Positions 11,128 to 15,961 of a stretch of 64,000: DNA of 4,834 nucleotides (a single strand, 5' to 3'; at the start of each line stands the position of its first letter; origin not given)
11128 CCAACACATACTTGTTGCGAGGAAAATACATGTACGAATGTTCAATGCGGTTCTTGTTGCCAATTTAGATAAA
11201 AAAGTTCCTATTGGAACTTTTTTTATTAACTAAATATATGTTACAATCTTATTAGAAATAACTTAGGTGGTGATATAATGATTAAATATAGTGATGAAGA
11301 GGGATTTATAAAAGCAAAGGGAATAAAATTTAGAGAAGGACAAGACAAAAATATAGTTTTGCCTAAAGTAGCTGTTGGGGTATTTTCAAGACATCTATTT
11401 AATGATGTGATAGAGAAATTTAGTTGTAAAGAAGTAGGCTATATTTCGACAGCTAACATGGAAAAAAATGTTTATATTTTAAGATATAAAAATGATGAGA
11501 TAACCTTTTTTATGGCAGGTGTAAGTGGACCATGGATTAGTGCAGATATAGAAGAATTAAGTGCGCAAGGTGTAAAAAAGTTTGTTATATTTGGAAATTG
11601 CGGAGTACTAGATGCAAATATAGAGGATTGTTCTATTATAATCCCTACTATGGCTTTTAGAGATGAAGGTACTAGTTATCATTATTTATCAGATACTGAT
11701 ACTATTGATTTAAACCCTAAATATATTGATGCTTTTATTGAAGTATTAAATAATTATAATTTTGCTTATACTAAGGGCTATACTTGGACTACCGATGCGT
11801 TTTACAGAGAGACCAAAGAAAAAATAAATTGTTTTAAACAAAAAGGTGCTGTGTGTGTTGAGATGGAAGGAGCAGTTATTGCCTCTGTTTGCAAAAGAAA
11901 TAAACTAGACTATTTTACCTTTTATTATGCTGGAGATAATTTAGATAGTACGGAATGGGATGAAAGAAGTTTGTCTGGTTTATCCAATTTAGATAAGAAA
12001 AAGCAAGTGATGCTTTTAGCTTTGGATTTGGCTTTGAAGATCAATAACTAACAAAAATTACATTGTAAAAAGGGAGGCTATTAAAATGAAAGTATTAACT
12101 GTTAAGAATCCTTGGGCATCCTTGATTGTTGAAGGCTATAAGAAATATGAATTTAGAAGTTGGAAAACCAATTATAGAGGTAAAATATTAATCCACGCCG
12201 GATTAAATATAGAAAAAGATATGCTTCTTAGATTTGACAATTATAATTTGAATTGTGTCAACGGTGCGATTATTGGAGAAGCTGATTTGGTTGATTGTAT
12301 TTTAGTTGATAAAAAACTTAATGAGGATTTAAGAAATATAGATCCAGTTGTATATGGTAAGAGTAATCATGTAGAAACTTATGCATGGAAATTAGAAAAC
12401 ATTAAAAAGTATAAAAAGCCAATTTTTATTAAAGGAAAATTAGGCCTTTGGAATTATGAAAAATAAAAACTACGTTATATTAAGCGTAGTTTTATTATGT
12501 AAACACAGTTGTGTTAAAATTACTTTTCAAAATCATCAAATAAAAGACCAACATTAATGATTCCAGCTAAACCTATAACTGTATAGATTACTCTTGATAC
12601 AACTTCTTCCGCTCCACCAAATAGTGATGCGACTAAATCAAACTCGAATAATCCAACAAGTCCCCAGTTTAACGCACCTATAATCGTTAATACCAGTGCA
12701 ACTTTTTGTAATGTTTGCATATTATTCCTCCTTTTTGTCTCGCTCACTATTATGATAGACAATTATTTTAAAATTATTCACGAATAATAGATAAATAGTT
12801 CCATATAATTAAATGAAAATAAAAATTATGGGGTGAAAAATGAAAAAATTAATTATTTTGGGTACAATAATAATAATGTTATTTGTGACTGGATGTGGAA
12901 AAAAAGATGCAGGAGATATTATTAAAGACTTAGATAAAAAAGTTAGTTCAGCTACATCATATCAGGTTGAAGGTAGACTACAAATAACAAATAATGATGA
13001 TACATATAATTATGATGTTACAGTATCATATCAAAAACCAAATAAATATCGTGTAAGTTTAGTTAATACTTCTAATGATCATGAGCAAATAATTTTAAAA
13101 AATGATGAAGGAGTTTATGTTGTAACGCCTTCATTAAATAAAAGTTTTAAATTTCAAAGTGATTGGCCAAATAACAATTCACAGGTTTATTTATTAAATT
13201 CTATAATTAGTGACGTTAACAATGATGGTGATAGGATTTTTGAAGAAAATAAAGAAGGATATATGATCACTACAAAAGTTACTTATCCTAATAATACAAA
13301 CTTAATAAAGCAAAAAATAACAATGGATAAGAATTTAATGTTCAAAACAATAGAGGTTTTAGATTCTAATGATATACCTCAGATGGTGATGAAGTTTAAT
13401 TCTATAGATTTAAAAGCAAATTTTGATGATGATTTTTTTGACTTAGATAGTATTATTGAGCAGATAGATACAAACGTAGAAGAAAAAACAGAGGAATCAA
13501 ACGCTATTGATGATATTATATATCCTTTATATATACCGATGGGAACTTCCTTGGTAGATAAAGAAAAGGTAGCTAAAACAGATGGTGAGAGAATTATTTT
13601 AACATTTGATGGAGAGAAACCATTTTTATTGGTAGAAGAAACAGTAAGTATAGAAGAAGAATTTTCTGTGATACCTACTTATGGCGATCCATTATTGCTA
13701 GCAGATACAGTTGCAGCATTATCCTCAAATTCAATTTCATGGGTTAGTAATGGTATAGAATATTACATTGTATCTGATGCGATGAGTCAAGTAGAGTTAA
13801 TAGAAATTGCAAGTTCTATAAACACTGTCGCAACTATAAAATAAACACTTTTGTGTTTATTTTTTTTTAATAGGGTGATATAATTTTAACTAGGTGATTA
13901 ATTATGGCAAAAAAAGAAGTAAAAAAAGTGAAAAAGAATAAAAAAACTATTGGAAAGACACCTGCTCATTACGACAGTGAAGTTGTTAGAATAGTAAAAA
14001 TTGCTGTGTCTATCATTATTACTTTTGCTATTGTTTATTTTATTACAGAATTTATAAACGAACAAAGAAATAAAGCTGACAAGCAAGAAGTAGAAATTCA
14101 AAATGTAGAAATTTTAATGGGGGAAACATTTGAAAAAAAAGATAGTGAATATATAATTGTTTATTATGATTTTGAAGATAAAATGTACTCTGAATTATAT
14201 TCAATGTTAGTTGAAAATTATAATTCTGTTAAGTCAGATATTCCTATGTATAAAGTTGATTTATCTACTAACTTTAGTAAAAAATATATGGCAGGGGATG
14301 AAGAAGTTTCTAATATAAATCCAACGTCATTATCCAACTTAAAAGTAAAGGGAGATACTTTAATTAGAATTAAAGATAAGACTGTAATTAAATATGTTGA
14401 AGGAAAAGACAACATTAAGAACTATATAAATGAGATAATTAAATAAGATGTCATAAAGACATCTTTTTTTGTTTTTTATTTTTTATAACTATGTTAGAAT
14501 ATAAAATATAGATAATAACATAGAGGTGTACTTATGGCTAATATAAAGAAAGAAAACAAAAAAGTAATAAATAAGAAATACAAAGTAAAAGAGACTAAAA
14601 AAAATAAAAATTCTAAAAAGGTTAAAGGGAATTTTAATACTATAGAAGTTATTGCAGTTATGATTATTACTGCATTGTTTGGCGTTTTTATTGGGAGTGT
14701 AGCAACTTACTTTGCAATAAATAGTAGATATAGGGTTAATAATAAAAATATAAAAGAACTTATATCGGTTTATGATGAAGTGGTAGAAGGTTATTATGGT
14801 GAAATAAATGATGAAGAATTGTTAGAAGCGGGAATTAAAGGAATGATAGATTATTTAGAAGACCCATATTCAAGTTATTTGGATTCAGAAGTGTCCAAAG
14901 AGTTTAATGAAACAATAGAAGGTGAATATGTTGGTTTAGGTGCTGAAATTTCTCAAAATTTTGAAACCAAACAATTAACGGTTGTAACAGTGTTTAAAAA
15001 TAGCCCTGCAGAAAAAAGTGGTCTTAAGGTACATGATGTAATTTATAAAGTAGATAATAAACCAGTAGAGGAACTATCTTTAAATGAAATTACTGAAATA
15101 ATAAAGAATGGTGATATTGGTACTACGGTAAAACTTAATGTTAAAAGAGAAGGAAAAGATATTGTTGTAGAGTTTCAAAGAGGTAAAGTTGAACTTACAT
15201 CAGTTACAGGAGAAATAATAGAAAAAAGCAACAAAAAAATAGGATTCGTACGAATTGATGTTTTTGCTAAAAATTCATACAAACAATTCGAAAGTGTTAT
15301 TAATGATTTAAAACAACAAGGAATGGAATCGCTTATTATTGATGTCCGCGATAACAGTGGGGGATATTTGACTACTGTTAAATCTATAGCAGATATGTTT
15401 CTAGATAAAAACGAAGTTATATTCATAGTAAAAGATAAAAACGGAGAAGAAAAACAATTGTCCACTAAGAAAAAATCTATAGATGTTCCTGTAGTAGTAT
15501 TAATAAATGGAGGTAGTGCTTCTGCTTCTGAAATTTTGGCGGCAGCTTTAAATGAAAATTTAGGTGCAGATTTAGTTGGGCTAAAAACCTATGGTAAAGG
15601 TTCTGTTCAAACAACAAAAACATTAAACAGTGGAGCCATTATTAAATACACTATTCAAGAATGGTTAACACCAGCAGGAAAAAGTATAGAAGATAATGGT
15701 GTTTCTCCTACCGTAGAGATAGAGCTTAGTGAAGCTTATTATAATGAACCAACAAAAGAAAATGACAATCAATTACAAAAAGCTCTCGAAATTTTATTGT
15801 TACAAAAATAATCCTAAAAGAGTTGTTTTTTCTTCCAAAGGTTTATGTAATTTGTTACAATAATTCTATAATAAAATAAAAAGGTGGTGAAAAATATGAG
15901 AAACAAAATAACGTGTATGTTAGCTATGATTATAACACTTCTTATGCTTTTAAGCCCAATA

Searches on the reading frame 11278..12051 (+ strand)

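Call 50: search_protein_families(library=pfam, proteins=[window:11278-12051:+], max_evalue=0.0001)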
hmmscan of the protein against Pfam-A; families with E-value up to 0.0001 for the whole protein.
window:11278-12051:+ (257 aa): 1 family
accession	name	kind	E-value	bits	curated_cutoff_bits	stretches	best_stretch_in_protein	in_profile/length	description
PF01048.26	PNP_UDP_1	-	2.7e-26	92.9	25.1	1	38-225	9-203/233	Phosphorylase superfamily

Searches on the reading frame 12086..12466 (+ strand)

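Call 50: search_protein_families(library=pfam, proteins=[window:12086-12466:+], max_evalue=0.0001)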
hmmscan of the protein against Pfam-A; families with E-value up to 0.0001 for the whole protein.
window:12086-12466:+ (126 aa): 1 family
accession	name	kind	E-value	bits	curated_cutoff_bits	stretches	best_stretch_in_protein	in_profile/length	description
PF04266.20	ASCH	-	2.3e-07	31.9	21.2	1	4-102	1-87/103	ASCH domain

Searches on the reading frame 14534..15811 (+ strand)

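Call 50: search_protein_families(library=pfam, proteins=[window:14534-15811:+], max_evalue=0.0001)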
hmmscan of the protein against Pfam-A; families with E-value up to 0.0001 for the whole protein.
window:14534-15811:+ (425 aa): 5 families
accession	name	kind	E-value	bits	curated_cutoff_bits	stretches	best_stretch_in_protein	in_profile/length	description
PF03572.23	Peptidase_S41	-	1.7e-48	164.8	24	1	235-396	1-165/165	Peptidase family S41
PF13180.12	PDZ_2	-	8.5e-13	48.8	27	1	138-212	6-76/80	PDZ domain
PF22694.1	CtpB_N-like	-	9.2e-11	42.5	27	1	69-119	34-84/85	Activating protease CtpB N-terminal domain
PF17820.7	PDZ_6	-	1.1e-08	35.1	27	1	150-205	2-54/54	PDZ domain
PF00595.29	PDZ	-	4.2e-08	33.9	23.2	1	134-203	11-80/81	PDZ domain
